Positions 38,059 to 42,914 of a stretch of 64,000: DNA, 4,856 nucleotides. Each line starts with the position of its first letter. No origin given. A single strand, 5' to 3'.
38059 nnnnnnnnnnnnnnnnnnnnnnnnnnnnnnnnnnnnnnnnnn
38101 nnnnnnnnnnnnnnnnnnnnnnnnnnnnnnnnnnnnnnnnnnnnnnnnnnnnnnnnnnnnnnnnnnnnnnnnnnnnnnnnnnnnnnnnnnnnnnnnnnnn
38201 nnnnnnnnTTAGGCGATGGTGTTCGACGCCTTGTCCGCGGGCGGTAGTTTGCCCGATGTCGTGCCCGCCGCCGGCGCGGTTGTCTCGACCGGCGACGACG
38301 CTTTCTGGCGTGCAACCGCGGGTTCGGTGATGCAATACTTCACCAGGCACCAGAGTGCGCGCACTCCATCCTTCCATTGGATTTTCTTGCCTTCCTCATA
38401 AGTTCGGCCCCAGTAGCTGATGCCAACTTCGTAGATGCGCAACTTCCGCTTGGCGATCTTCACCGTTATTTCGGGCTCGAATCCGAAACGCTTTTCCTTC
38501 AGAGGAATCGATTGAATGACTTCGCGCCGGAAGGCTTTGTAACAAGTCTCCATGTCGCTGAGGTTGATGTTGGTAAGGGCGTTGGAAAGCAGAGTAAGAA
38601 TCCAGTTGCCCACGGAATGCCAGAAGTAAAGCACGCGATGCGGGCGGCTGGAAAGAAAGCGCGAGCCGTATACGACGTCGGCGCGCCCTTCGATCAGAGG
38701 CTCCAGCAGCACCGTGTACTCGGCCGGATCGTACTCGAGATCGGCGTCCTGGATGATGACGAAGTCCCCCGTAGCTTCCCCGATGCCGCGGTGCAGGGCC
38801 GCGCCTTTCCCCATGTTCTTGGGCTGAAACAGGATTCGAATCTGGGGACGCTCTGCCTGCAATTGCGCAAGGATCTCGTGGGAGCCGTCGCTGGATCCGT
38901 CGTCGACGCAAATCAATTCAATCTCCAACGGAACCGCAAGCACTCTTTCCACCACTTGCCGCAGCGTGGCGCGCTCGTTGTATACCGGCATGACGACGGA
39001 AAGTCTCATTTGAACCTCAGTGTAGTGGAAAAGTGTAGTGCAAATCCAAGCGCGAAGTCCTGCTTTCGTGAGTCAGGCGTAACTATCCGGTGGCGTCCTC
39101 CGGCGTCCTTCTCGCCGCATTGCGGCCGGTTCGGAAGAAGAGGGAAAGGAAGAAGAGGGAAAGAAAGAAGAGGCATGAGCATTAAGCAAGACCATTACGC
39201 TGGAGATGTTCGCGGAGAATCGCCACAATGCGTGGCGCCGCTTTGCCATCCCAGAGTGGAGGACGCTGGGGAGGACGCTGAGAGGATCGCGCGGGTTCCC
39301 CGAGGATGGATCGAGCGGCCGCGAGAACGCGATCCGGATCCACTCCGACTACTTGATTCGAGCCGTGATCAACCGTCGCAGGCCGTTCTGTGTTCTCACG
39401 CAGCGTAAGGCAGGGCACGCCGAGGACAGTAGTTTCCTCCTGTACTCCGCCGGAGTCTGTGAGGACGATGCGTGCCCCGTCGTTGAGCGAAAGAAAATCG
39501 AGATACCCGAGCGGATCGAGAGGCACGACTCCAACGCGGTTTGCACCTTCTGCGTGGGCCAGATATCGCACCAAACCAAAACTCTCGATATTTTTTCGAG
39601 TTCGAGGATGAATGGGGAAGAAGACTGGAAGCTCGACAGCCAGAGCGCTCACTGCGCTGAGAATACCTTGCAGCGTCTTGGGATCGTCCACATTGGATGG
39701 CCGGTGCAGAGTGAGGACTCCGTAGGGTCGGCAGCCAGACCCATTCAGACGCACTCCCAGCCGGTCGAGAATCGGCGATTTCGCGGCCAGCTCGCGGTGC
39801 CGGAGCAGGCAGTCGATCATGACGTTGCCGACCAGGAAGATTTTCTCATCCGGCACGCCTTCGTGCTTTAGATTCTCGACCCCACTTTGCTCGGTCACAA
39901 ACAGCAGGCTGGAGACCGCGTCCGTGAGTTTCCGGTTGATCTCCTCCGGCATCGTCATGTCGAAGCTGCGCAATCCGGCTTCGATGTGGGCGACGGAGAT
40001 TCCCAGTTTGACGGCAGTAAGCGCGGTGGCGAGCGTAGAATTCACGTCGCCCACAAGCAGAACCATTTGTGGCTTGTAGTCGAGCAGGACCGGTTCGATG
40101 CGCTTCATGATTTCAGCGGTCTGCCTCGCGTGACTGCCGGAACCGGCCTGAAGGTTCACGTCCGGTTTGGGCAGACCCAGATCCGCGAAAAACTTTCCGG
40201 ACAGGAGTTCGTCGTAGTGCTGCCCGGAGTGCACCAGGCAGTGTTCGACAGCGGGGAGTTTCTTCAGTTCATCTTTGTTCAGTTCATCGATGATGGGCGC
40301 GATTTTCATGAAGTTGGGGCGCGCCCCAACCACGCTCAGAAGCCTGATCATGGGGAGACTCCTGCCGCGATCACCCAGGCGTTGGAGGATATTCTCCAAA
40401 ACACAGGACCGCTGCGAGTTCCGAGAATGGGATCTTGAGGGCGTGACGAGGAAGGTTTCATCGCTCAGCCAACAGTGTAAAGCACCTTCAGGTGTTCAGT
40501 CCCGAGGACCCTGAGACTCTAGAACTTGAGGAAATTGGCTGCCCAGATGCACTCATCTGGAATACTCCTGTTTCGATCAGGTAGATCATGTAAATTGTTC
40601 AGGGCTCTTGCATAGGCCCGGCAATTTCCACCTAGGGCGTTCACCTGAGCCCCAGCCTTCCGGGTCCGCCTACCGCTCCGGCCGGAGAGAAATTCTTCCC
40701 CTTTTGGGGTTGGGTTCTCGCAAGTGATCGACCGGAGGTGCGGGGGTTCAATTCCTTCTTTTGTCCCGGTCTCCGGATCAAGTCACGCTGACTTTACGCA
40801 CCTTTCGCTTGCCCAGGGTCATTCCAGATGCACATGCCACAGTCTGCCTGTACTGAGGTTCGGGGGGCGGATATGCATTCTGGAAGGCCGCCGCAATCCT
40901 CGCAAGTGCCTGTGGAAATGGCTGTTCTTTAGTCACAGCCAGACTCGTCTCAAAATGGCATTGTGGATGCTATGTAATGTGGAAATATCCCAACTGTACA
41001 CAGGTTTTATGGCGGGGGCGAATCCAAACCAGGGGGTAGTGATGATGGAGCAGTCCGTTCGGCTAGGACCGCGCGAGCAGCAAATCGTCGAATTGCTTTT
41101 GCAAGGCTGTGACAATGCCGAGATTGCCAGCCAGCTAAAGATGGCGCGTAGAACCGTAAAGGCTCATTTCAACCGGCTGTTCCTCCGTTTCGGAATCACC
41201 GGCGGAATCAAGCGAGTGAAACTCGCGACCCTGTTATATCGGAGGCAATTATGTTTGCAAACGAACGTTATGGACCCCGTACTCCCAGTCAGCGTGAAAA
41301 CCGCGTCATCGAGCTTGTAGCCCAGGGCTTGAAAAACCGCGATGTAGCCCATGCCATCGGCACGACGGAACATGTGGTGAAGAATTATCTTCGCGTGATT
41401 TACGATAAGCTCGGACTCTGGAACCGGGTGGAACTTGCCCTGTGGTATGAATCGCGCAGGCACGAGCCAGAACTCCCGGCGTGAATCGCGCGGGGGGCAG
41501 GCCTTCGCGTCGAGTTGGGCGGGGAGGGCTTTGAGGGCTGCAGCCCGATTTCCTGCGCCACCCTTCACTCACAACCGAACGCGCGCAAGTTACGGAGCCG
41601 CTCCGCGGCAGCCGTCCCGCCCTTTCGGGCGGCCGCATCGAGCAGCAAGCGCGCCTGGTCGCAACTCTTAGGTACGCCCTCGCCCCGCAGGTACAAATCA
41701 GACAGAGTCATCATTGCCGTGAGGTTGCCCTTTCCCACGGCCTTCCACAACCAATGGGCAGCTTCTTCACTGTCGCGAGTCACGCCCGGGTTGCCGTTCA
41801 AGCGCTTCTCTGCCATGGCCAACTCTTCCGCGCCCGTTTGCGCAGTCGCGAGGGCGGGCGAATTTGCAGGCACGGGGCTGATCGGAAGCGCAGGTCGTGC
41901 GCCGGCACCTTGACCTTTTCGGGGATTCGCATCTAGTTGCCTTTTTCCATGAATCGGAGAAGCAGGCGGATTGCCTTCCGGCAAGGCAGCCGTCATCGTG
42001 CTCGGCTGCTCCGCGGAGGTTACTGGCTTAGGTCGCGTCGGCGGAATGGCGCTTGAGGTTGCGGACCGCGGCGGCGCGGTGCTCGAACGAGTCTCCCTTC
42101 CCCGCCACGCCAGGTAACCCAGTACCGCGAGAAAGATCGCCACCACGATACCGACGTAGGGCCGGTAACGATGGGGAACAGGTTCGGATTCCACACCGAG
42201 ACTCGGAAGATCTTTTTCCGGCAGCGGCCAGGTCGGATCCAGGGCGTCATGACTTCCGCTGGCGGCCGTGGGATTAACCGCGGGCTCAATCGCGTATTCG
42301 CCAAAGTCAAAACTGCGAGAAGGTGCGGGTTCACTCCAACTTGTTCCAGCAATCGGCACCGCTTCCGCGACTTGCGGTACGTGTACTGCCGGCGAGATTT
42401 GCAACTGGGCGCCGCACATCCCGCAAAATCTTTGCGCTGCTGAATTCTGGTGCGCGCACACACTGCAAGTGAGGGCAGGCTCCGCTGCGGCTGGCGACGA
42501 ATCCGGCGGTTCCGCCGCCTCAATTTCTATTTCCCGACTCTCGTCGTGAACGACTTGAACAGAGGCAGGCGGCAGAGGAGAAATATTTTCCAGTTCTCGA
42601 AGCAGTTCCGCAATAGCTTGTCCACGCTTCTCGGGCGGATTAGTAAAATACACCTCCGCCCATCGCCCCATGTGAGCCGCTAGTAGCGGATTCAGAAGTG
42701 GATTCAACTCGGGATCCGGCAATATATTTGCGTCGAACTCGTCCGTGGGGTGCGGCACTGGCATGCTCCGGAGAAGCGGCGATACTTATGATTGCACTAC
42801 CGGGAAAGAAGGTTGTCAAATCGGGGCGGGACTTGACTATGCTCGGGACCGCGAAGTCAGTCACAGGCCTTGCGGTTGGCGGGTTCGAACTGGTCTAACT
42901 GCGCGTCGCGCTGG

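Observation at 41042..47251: Duplicated two-gene module of domain-minimal LuxR/GerE HTH proteins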

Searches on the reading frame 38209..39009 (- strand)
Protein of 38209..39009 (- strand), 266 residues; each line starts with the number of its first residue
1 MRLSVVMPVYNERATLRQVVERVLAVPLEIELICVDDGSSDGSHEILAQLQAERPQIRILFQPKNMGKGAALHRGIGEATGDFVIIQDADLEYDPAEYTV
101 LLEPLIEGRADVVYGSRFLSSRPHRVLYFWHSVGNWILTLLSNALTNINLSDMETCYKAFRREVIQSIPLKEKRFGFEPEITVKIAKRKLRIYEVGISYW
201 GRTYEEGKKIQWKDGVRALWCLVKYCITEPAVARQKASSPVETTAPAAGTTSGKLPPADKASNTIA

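Call 12: search_protein_families(library=ncbifam, proteins=[window:38209-39009:-], max_evalue=0.01)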
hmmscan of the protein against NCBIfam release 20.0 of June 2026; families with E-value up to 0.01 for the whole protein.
window:38209-39009:- (266 aa): 25 families
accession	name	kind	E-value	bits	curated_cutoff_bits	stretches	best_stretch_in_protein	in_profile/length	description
TIGR04182.1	glyco_TIGR04182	equivalog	4.9e-34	118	325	1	4-228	3-220/293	S-layer glycoprotein N-glycosyltransferase AglJ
NF007986.1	PRK10714.1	equivalog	1.3e-20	73.7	529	1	2-208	7-209/316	undecaprenyl-phosphate 4-deoxy-4-formamido-L-arabinose transferase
NF007482.0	PRK10073.1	equivalog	2.3e-18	66.3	423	1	2-112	7-117/334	glycosyltransferase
TIGR03937.1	PgaC_IcaA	equivalog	3e-17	62.7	422.3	1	3-105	47-150/407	poly-beta-1,6-N-acetyl-D-glucosamine synthase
NF047588.1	GlcsyltransPgfSStrep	equivalog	4e-17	62.4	500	1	1-168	1-167/308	glycosyltransferase PgfS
NF041875.1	EPS_EpsD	equivalog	1.2e-16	61.1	370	1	3-116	1-115/325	exopolysaccharide biosynthesis glycosyltransferase EpsD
NF058614.1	PPMAGASynPpgS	equivalog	1.5e-16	60.5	370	1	5-208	4-205/226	polyprenyl-phospho-N-acetylgalactosaminyl synthase PpgS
NF041391.1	DPhHxTase_Halo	equivalog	8.6e-16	57.6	375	1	7-205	1-189/213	dolichyl-phosphate hexose transferase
NF010496.0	PRK13915.1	equivalog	3.7e-13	49.2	262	1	2-108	32-145/307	glucosyl-3-phosphoglycerate synthase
TIGR04283.1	glyco_like_mftF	equivalog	2.8e-12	46.7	182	1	3-118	1-111/221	TIGR04283 family arsenosugar biosynthesis glycosyltransferase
NF047683.1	TeichurnBiosyTuaG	equivalog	4.2e-11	43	400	1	3-95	8-101/252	teichuronic acid biosynthesis protein TuaG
NF053739.1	GlytfEpsEBac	equivalog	5.1e-11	42.1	450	1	2-90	2-92/265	glycosyltransferase EpsE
TIGR03111.1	glyc2_xrt_Gpos1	hypoth_equivalog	2.7e-10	39.6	363.95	1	3-91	51-142/439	TIGR03111 family XrtG-associated glycosyltransferase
TIGR03965.1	mycofact_glyco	equivalog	3.3e-10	39.4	280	1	3-109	76-183/467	mycofactocin biosynthesis glycosyltransferase MftF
NF050050.1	ProtGlycPglI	equivalog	3e-08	33.4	500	1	2-112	3-115/306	GalNAc(5)-diNAcBac-PP-undecaprenol beta-1,3-glucosyltransferase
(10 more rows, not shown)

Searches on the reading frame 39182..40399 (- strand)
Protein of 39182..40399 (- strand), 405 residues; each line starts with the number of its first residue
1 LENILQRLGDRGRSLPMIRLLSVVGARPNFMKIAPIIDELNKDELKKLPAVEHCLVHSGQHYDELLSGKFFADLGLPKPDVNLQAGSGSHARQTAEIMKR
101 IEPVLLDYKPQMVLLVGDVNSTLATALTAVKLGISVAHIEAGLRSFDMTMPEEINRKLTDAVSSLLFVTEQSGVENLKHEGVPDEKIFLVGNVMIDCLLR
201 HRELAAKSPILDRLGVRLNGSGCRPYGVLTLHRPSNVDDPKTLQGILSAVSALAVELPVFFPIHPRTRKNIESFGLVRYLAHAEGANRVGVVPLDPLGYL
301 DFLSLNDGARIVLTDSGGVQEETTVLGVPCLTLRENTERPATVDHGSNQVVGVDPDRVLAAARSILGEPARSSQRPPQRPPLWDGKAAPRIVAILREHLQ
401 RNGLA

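Call 12: search_protein_families(library=ncbifam, proteins=[window:39182-40399:-], max_evalue=0.01)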
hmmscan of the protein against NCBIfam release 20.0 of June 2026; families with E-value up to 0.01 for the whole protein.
window:39182-40399:- (405 aa): 2 families
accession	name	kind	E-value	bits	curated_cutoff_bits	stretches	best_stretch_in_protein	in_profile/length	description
TIGR00236.1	wecB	equivalog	1.5e-96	323.8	210.15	1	19-398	2-365/366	non-hydrolyzing UDP-N-acetylglucosamine 2-epimerase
TIGR03568.1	NeuC_NnaA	equivalog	1e-17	64.1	235.9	1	19-331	2-304/365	UDP-N-acetylglucosamine 2-epimerase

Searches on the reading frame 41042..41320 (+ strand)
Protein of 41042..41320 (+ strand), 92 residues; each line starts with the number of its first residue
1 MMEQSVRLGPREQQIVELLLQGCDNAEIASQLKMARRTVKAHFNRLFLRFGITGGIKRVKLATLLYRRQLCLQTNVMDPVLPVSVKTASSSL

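Call 3: search_protein_families(library=pfam, proteins=[window:41042-41320:+], max_evalue=0.01)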
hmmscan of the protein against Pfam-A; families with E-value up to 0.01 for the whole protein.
window:41042-41320:+ (92 aa): 3 families
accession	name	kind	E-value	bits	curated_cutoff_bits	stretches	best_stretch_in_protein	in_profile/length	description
PF00196.25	GerE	-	1.7e-11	44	23.5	1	8-54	3-49/57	Bacterial regulatory proteins, luxR family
PF08281.18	Sigma70_r4_2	-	1.3e-06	28.4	25.7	1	7-45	10-49/54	Sigma-70, region 4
PF07638.17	Sigma70_ECF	-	0.0055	17.1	21.1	1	3-42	131-171/185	ECF sigma factor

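Call 12: search_protein_families(library=ncbifam, proteins=[window:41042-41320:+], max_evalue=0.01)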
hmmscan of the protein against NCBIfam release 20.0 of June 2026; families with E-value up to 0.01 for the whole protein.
window:41042-41320:+ (92 aa): 23 families
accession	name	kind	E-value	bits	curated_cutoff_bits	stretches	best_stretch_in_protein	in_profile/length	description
NF052366.1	photon_PedR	equivalog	6.8e-08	32.6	120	1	8-53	3-48/74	photosynthetic electron transport-dependent transcriptional regulator PedR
NF007505.1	PRK10100.1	equivalog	3.7e-07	30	250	1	3-52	140-189/204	biofilm master transcriptional regulator CsgD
NF003420.0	PRK04841.1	equivalog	1.4e-06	26.6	537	1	7-65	838-896/903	HTH-type transcriptional regulator MalT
NF052445.1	RespRegMctR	equivalog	3.2e-06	26.7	300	1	3-59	140-196/205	two-component system response regulator MctR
NF007935.0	PRK10651.1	equivalog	5.3e-06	25.8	250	1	7-52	155-200/216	two-component system response regulator NarL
NF011896.0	PRK15369.1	equivalog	6.7e-06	25.9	242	1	4-44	146-186/211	two component system response regulator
NF040749.1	tetrathio_RR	equivalog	8.4e-06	25.6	290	1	7-47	133-173/191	tetrathionate respiration response regulator TtrR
NF007018.1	PRK09483.1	equivalog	2.3e-05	24.1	280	1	8-63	149-204/217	UvrY/SirA/GacA family response regulator transcription factor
NF008548.0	PRK11475.1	equivalog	2.5e-05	23.9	176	1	2-77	129-204/207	DNA-binding transcriptional activator BglJ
NF047785.1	respo_reg_MadR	equivalog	2.8e-05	23.6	300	1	4-55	145-196/209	MadR family response regulator transcription factor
TIGR03541.1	reg_near_HchA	equivalog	4.9e-05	22.9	215.6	1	3-62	167-226/232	PA1136 family autoinducer-binding transcriptional regulator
NF007403.0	PRK09935.1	equivalog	5.4e-05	22.9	271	1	5-61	147-203/210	fimbria biosynthesis transcriptional regulator FimZ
TIGR03020.2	EpsA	equivalog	6.4e-05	22.7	170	1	7-49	190-232/247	XrtB/PEP-CTERM-associated transcriptional regulator EpsA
NF038181.1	reg_ATPase_IniR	equivalog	7.6e-05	21.2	750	1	4-52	763-811/827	isoniazid response ATPase/transcriptional regulator IniR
TIGR02937.1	sigma70-ECF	superfamily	0.00031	20.4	42.9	1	7-46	117-157/165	sigma-70 family RNA polymerase sigma factor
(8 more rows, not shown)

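Call 79: search_protein_families(library=phrogs, proteins=[window:41042-41320:+], max_evalue=0.001)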
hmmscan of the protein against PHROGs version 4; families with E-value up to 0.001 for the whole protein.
window:41042-41320:+ (92 aa): 3 families
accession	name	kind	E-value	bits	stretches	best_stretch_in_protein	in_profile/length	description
phrog_3855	-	DNA, RNA and nucleotide metabolism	2.5e-05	25.7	1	10-46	67-103/115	HTH DNA binding protein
phrog_664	-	DNA, RNA and nucleotide metabolism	0.00013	22.9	1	13-45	91-123/210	DNA binding protein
phrog_10300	-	transcription regulation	0.00016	22.7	1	6-54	119-167/182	transcriptional regulator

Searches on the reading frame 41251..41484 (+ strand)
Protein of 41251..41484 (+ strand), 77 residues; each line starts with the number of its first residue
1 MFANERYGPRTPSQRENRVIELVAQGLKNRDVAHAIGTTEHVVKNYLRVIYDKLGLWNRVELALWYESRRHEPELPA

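Call 3: search_protein_families(library=pfam, proteins=[window:41251-41484:+], max_evalue=0.01)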
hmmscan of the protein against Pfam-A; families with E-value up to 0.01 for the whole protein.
window:41251-41484:+ (77 aa): 1 family
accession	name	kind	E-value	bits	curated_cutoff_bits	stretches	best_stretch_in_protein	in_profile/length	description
PF00196.25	GerE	-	4.4e-11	42.7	23.5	1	13-65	4-56/57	Bacterial regulatory proteins, luxR family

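Call 12: search_protein_families(library=ncbifam, proteins=[window:41251-41484:+], max_evalue=0.01)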
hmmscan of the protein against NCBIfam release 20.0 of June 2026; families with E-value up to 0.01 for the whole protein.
window:41251-41484:+ (77 aa): 16 families
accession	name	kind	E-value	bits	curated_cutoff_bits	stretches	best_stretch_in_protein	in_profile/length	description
NF052366.1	photon_PedR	equivalog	2.1e-09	37.4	120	1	13-65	4-56/74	photosynthetic electron transport-dependent transcriptional regulator PedR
NF007935.0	PRK10651.1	equivalog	2.8e-09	36.5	250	1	13-70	157-214/216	two-component system response regulator NarL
TIGR03541.1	reg_near_HchA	equivalog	1.2e-05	25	215.6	1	13-56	173-216/232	PA1136 family autoinducer-binding transcriptional regulator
NF041830.1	RR_TF_ErdR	exception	2e-05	24.4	390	1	11-65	152-204/213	response regulator transcription factor ErdR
TIGR03020.2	EpsA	equivalog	2.3e-05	24.2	170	1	13-61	192-240/247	XrtB/PEP-CTERM-associated transcriptional regulator EpsA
NF007708.0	PRK10403.1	equivalog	3e-05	23.6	343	1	14-69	156-211/215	nitrate/nitrite response regulator protein NarP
NF007685.0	PRK10360.1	equivalog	3.2e-05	23.8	258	1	8-63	136-189/196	response regulator transcription factor UhpA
NF052445.1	RespRegMctR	equivalog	3.3e-05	23.4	300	1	13-62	146-195/205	two-component system response regulator MctR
NF047785.1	respo_reg_MadR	equivalog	3.5e-05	23.2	300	1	13-64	150-200/209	MadR family response regulator transcription factor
NF041232.1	BagY_FevT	exception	4.7e-05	22.4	700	1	13-63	298-348/367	LuxR family transcriptional regulator BagY/FevT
NF041673.1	transregRamA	equivalog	9.1e-05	21.7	500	1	13-61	220-268/280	acetate metabolism transcriptional regulator RamA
NF003420.0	PRK04841.1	equivalog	0.00011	20.3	537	1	13-61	840-888/903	HTH-type transcriptional regulator MalT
NF007505.1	PRK10100.1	equivalog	0.00066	19.4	250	1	13-67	146-200/204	biofilm master transcriptional regulator CsgD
NF007403.0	PRK09935.1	equivalog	0.00086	19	271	1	13-63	151-201/210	fimbria biosynthesis transcriptional regulator FimZ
NF050132.1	TransRegAbsR2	equivalog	0.0018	17.1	850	1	14-62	533-581/582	LuxR family transcriptional regulator AbsR2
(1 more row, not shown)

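Call 79: search_protein_families(library=phrogs, proteins=[window:41251-41484:+], max_evalue=0.001)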
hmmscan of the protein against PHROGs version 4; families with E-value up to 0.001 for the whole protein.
window:41251-41484:+ (77 aa): 3 families
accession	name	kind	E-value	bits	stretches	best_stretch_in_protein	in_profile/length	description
phrog_3855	-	DNA, RNA and nucleotide metabolism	4.1e-06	28.2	1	5-57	58-109/115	HTH DNA binding protein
phrog_3282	-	transcription regulation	0.0001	23.2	1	11-62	47-98/158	sigma factor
phrog_31591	-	DNA, RNA and nucleotide metabolism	0.0009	20.3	0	16-60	10-54/136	HTH DNA binding protein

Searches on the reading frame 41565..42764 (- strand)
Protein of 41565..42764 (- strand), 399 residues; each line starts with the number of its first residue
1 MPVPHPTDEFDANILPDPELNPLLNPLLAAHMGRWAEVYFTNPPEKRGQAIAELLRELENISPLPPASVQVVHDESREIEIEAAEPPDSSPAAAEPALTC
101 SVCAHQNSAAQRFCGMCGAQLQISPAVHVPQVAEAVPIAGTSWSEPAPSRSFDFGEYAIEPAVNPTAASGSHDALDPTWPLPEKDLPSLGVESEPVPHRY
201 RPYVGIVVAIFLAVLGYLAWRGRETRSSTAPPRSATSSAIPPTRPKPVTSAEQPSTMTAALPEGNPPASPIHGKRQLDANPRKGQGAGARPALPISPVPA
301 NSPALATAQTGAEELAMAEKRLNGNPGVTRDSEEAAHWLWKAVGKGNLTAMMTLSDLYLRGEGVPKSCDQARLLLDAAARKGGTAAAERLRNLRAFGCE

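Call 3: search_protein_families(library=pfam, proteins=[window:41565-42764:-], max_evalue=0.01)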
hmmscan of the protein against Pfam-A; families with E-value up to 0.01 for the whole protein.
window:41565-42764:- (399 aa): 3 families
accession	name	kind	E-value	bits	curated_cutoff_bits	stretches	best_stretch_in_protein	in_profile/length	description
PF08238.18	Sel1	-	1.1e-06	29.4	30.7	0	350-382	3-35/36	Sel1 repeat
PF12773.13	DZR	-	0.00054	20.5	27.3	1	100-122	1-23/45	Double zinc ribbon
PF13240.11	Zn_Ribbon_1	-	0.00067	19.8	25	1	100-121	2-23/23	zinc-ribbon domain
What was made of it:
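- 41565..42764 (-): Zinc-ribbon, transmembrane, Sel1-repeat protein of 399 aa. It is a variable neighbour. Weak Pfam matches to Sel1, DZR and Zn_Ribbon_1 (call 3).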

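Call 12: search_protein_families(library=ncbifam, proteins=[window:41565-42764:-], max_evalue=0.01)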
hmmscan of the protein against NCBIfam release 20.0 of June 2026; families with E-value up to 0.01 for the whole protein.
window:41565-42764:- (399 aa): 0 families
